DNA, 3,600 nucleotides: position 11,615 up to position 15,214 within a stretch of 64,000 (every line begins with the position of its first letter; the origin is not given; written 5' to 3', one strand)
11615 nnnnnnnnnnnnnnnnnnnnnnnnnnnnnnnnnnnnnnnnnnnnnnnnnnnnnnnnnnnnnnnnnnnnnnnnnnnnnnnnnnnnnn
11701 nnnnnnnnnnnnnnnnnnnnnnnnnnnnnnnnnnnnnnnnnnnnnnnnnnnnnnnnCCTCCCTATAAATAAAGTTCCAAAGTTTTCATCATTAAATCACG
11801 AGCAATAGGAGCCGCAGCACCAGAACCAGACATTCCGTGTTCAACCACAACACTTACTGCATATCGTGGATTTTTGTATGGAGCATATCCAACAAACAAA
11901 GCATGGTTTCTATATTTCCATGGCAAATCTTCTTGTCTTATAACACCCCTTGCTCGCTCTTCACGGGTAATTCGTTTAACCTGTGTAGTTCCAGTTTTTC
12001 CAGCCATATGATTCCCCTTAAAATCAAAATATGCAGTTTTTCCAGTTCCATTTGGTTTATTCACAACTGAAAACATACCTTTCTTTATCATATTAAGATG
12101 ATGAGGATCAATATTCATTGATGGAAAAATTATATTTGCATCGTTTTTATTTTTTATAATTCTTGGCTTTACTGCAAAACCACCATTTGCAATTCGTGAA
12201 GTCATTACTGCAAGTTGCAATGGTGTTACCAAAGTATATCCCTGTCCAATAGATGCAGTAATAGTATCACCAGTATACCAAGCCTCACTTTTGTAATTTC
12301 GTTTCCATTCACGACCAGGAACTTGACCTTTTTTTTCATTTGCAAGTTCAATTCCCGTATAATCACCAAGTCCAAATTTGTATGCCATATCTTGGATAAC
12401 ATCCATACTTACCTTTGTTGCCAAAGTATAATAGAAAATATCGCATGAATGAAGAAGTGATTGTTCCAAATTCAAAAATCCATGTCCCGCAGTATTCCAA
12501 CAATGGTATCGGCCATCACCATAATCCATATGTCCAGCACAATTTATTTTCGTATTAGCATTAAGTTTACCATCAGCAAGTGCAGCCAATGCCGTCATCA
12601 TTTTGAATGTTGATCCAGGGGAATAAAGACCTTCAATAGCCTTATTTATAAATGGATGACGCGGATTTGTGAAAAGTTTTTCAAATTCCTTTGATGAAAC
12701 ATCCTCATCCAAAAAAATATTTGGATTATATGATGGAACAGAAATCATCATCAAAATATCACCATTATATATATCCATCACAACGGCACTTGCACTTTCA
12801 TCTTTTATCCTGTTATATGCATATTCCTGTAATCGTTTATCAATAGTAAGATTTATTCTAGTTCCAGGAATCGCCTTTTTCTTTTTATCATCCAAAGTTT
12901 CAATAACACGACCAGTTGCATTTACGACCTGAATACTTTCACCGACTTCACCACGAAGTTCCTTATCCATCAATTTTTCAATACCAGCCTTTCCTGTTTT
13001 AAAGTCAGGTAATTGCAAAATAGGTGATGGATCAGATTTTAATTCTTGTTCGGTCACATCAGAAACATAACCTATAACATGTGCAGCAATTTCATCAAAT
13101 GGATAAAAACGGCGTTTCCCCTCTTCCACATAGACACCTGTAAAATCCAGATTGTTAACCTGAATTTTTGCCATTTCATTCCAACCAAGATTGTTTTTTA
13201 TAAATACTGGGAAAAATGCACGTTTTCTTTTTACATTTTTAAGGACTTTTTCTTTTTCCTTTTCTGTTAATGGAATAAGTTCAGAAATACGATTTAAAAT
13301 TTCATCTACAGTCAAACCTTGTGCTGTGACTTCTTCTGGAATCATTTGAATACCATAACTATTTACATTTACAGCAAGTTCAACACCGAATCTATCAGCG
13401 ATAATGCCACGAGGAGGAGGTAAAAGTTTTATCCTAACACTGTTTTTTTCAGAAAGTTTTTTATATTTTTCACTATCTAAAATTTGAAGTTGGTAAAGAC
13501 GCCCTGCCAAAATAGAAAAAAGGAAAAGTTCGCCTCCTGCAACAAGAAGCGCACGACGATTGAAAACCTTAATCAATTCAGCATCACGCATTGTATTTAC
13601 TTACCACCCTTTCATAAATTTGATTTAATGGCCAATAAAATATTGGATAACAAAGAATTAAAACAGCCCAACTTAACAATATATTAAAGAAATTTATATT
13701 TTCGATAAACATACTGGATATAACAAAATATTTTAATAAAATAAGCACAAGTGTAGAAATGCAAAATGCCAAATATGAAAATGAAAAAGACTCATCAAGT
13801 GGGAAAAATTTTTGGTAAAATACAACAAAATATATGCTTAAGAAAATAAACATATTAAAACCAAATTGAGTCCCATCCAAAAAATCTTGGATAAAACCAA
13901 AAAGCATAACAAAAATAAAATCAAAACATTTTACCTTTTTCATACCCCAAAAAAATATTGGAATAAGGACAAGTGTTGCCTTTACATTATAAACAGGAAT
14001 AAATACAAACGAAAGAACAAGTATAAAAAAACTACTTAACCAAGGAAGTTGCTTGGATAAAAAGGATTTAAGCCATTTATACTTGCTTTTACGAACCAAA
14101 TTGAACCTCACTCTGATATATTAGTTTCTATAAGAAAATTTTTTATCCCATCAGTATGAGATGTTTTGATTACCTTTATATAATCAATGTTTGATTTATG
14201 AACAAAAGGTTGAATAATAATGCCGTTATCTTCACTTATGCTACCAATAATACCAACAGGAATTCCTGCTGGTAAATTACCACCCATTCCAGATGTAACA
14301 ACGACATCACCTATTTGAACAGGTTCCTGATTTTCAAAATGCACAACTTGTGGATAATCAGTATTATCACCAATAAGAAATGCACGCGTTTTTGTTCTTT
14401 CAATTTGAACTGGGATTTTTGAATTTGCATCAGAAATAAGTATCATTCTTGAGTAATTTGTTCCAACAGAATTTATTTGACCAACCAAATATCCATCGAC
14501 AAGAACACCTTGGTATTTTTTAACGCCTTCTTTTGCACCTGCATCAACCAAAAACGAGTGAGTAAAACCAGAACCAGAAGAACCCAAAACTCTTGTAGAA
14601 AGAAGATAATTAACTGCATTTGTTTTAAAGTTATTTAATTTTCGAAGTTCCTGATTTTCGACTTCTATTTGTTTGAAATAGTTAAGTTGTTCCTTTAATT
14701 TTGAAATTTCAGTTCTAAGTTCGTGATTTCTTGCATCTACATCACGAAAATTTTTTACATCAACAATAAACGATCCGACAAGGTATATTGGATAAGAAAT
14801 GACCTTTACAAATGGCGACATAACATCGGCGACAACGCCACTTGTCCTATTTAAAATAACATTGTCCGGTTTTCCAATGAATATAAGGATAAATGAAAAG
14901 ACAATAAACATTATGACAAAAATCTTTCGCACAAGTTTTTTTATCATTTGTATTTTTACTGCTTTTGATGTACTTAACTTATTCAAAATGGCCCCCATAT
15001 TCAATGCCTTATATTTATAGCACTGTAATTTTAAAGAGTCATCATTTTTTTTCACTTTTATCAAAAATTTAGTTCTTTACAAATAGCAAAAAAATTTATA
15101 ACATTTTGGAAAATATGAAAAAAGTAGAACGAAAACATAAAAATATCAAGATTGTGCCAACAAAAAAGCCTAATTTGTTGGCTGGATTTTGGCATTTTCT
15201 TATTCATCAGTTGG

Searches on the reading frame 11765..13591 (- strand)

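Call 77: search_protein_families(library=pfam, proteins=[window:11765-13591:-], max_evalue=0.00001)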
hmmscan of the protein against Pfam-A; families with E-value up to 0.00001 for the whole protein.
window:11765-13591:- (609 aa): 2 families
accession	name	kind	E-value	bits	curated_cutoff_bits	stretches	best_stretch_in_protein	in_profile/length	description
PF00905.27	Transpeptidase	-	3e-67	227.4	22.1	1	268-601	2-298/299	Penicillin binding protein transpeptidase domain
PF03717.20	PBP_dimer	-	1.1e-38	133.9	24.4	1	58-233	3-179/180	Penicillin-binding Protein dimerisation domain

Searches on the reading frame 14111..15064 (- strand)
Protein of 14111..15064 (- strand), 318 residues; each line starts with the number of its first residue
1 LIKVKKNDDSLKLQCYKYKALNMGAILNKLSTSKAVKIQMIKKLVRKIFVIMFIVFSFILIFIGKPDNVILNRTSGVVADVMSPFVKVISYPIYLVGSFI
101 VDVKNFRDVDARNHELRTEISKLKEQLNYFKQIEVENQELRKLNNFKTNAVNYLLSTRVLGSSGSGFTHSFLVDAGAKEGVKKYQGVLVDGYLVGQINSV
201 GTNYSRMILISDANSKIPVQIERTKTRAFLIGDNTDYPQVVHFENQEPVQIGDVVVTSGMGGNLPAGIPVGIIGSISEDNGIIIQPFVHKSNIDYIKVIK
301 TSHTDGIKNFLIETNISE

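Call 77: search_protein_families(library=pfam, proteins=[window:14111-15064:-], max_evalue=0.00001)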
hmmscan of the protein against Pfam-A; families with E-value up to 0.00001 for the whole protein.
window:14111-15064:- (318 aa): 1 family
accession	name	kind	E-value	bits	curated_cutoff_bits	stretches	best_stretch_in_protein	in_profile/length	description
PF04085.20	MreC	-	2.5e-33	115.3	28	1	159-300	1-147/147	Rod shape-determining protein MreC, barrel core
